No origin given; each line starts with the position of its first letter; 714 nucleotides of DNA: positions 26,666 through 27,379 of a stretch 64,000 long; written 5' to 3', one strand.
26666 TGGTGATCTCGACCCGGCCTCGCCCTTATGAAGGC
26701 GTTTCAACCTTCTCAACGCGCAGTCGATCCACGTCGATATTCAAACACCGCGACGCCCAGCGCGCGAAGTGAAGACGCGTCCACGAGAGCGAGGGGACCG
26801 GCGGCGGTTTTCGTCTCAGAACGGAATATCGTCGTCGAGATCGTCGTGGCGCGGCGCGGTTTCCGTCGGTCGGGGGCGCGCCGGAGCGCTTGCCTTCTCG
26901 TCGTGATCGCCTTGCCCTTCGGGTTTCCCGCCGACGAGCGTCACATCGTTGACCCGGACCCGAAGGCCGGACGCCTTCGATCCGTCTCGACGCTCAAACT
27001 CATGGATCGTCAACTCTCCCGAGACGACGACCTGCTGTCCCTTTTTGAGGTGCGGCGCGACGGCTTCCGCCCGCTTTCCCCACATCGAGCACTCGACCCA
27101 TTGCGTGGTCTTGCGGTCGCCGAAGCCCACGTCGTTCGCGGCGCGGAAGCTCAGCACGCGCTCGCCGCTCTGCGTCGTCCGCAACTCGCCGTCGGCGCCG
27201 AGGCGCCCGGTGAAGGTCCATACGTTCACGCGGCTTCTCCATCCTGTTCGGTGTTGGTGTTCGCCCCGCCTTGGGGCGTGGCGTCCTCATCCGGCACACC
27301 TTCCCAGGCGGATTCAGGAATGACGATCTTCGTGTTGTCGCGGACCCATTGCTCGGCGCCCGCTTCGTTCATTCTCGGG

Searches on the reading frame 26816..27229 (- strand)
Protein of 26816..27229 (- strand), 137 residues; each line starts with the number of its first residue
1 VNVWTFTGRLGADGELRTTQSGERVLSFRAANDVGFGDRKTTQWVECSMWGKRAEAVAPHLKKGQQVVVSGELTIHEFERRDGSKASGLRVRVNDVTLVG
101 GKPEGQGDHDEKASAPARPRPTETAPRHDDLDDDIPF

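Call 71: search_protein_families(library=pfam, proteins=[window:26816-27229:-], max_evalue=0.001)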
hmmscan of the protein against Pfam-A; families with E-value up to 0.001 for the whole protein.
window:26816-27229:- (137 aa): 3 families
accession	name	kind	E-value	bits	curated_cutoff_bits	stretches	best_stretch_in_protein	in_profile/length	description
PF00436.31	SSB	-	3e-20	72.7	26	1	1-98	1-103/104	Single-strand binding protein family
PF01336.31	tRNA_anti-codon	-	0.00026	21.3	27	1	43-98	27-74/75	OB-fold nucleic acid binding domain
PF13742.12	tRNA_anti_2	-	0.00079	20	27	0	44-77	49-82/95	OB-fold nucleic acid binding domain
